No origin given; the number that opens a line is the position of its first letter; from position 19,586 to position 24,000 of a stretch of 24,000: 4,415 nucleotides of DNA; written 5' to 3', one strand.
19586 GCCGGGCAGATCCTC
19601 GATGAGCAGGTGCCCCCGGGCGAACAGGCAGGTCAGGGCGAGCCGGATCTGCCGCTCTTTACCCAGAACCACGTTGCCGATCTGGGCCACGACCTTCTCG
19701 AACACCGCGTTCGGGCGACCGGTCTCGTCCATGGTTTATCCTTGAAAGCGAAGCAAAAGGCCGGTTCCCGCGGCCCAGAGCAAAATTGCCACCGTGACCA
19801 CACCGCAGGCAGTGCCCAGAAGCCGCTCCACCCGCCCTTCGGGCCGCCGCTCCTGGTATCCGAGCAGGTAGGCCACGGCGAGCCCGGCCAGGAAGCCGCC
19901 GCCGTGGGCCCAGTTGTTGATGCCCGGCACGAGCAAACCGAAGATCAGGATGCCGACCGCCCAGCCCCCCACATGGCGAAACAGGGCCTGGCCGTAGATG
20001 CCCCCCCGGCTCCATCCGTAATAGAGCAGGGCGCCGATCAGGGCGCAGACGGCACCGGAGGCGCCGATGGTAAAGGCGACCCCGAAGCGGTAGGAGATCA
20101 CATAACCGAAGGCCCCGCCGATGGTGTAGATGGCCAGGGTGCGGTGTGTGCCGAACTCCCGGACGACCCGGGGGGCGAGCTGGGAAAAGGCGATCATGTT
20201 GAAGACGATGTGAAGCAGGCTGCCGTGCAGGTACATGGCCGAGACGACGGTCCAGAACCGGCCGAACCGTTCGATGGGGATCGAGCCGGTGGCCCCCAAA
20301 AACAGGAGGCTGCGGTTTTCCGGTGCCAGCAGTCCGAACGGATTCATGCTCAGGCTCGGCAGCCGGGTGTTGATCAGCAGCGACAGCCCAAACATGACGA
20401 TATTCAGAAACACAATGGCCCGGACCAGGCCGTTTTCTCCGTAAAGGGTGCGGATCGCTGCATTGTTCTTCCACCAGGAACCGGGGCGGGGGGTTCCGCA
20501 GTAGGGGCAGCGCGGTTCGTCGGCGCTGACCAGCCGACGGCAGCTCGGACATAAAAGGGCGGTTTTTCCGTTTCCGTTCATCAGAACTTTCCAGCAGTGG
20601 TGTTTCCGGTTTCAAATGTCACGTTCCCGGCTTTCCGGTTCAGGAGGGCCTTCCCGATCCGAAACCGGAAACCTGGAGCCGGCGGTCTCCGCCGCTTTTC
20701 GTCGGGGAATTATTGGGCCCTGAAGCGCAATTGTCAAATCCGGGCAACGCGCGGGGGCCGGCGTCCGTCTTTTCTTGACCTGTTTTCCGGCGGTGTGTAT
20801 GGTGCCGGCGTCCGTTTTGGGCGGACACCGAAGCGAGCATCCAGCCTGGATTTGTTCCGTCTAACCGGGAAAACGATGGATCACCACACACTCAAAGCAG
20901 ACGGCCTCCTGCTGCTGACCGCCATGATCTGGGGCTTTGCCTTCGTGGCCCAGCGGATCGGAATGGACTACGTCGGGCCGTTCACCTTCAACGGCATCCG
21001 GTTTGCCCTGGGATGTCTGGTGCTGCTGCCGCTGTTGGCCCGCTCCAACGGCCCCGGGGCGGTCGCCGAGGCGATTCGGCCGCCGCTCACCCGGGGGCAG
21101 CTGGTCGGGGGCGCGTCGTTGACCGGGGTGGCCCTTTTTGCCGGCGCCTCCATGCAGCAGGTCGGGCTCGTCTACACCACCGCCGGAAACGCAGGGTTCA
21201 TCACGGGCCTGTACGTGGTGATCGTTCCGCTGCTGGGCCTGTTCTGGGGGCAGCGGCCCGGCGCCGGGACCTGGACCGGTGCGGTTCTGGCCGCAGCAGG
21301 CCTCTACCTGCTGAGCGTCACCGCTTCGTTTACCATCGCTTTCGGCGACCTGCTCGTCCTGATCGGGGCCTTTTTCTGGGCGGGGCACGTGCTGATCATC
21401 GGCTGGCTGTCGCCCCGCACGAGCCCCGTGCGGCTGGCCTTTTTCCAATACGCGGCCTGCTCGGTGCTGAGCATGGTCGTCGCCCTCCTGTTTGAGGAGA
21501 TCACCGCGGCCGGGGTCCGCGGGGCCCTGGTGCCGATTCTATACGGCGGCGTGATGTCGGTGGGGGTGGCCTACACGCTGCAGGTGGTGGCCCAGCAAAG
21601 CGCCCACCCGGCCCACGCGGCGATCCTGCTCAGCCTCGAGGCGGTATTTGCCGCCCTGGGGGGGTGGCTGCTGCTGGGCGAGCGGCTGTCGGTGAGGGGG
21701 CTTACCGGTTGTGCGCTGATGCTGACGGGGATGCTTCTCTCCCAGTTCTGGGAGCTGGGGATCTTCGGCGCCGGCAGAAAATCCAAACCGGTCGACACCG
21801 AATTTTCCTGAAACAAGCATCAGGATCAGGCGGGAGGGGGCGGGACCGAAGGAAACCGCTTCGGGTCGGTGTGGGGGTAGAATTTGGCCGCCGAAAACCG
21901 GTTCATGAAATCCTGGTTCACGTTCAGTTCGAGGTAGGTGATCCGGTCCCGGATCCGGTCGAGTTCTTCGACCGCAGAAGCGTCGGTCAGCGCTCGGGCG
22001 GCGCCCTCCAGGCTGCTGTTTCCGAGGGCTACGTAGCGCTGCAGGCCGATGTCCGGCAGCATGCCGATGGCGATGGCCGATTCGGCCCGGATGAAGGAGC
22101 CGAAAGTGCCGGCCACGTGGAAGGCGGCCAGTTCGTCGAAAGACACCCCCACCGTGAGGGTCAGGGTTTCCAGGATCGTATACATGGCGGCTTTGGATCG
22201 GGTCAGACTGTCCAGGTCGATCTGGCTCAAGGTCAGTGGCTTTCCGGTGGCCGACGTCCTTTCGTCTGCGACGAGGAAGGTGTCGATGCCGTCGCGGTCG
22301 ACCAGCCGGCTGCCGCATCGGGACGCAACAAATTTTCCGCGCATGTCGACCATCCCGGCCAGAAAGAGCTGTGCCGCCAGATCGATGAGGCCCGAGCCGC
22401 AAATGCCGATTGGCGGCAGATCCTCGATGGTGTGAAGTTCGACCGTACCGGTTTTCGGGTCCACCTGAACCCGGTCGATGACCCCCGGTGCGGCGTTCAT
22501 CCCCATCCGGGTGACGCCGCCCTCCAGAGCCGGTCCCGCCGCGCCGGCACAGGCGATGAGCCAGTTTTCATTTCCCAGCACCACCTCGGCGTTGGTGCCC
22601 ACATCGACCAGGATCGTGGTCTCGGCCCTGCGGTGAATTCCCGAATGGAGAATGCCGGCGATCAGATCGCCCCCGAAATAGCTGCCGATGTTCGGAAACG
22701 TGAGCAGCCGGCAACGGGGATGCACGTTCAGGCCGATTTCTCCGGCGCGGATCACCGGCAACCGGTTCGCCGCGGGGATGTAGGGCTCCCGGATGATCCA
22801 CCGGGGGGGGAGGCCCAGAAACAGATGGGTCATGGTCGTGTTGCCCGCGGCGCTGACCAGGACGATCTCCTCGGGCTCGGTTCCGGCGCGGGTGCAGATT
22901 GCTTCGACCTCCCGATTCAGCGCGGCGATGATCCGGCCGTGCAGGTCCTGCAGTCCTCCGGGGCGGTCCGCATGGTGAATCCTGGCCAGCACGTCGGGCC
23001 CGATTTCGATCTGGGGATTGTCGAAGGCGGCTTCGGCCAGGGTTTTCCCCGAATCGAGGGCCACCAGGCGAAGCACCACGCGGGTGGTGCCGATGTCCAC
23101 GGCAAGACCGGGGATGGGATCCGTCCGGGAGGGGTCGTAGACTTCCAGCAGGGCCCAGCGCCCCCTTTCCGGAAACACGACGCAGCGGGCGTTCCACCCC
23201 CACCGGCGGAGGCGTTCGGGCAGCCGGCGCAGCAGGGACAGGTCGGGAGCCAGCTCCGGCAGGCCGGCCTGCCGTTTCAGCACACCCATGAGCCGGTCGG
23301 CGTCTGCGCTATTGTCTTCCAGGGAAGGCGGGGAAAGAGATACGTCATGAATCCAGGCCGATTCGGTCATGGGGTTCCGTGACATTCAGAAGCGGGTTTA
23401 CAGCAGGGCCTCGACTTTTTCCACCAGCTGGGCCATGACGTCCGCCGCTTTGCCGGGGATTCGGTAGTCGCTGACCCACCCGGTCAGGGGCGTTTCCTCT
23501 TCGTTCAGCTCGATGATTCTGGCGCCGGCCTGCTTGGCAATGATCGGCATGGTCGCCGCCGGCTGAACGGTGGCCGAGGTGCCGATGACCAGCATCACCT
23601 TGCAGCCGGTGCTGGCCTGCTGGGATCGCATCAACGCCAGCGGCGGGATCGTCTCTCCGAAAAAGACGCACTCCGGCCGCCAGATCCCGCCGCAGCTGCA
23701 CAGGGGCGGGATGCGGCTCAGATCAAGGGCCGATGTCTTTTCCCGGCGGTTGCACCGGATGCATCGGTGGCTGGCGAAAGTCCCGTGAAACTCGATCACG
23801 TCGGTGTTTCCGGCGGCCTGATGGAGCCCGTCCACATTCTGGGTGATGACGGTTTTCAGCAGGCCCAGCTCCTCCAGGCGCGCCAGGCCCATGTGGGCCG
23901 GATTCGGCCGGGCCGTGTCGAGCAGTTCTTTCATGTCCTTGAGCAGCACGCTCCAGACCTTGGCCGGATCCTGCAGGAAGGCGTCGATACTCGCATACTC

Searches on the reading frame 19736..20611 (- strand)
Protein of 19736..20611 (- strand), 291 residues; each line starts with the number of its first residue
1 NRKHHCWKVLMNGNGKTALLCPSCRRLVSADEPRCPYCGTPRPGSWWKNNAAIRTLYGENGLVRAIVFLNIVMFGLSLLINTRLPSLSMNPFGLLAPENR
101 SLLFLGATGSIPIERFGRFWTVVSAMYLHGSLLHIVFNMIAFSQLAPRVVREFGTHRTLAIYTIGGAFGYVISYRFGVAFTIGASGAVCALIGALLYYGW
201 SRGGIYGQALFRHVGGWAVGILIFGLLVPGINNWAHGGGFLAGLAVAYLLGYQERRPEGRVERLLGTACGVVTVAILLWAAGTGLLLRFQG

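Call 16: search_protein_families(library=pfam, proteins=[window:19736-20611:-], max_evalue=0.001)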
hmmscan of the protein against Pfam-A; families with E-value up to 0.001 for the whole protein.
window:19736-20611:- (291 aa): 2 families
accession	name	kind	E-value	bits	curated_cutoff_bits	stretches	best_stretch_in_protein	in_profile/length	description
PF01694.28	Rhomboid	-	1.1e-25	90.9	22.6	1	118-252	3-142/143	Rhomboid domain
PF18912.6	DZR_2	-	0.00049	20.3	27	1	16-43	19-47/56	Double zinc ribbon domain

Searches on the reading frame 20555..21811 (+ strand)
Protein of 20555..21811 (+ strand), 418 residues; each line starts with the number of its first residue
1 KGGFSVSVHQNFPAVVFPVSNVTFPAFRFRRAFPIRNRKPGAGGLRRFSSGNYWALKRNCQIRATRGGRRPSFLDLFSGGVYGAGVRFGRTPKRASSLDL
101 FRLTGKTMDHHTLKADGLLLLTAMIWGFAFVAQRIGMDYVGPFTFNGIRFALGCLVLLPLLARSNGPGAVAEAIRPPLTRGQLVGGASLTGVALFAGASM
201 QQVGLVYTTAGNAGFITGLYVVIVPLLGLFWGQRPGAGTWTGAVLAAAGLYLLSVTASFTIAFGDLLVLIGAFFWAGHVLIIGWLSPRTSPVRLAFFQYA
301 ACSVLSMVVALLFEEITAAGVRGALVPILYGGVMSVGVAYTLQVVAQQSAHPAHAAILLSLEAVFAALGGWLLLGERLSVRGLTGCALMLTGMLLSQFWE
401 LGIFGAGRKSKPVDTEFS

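Call 16: search_protein_families(library=pfam, proteins=[window:20555-21811:+], max_evalue=0.001)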
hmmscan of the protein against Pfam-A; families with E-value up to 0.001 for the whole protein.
window:20555-21811:+ (418 aa): 1 family
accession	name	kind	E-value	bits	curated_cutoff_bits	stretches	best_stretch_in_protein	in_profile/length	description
PF00892.27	EamA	-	5.6e-36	124.2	28.2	2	115-254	3-134/135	EamA-like transporter family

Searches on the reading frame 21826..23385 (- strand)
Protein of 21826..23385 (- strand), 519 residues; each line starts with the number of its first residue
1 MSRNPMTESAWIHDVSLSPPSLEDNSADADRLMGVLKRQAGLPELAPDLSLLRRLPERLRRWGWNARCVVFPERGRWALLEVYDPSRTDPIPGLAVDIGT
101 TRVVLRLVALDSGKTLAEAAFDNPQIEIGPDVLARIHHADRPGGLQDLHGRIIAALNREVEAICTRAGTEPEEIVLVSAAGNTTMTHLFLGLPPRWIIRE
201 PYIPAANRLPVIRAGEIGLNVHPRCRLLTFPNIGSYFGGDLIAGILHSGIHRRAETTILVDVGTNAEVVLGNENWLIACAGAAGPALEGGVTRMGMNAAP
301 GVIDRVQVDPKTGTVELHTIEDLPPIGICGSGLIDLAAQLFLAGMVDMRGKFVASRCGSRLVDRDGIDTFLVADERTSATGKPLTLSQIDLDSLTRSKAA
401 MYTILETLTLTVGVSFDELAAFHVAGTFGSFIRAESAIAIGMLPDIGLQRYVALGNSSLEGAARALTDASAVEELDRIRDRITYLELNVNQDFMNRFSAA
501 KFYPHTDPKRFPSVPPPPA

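Call 16: search_protein_families(library=pfam, proteins=[window:21826-23385:-], max_evalue=0.001)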
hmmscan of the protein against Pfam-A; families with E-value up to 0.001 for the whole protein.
window:21826-23385:- (519 aa): 3 families
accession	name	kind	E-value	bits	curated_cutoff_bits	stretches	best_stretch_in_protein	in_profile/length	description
PF14574.11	RACo_C_ter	-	6.8e-93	310.9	27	1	255-514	1-260/261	C-terminal domain of RACo the ASKHA domain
PF17651.6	Raco_middle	-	3e-54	183.5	26.8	1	93-252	2-162/163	RACo middle region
PF17650.6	RACo_linker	-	8e-13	48.5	26.2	1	10-83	12-80/86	RACo linker region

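Call 42: search_protein_families(library=ncbifam, proteins=[window:21826-23385:-], max_evalue=0.00001)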
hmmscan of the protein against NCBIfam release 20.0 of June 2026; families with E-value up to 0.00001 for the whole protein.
window:21826-23385:- (519 aa): 2 families
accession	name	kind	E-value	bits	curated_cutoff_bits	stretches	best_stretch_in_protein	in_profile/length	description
NF040756.1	corr_regen_AcsV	exception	5.5e-142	474.3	800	1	12-512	130-632/632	corrinoid activation/regeneration protein AcsV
TIGR04270.1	Rama_corrin_act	subfamily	1e-26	93.4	500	1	93-484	2-395/534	methylamine methyltransferase corrinoid protein reductive activase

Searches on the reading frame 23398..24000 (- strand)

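Call 16: search_protein_families(library=pfam, proteins=[window:23398-24000:-], max_evalue=0.001)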
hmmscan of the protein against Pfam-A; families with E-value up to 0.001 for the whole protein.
window:23398-24000:- (200 aa): 1 family
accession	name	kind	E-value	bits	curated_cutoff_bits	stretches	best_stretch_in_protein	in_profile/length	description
PF02146.23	SIR2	-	5.5e-32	111.6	24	1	6-147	39-180/180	Sir2 family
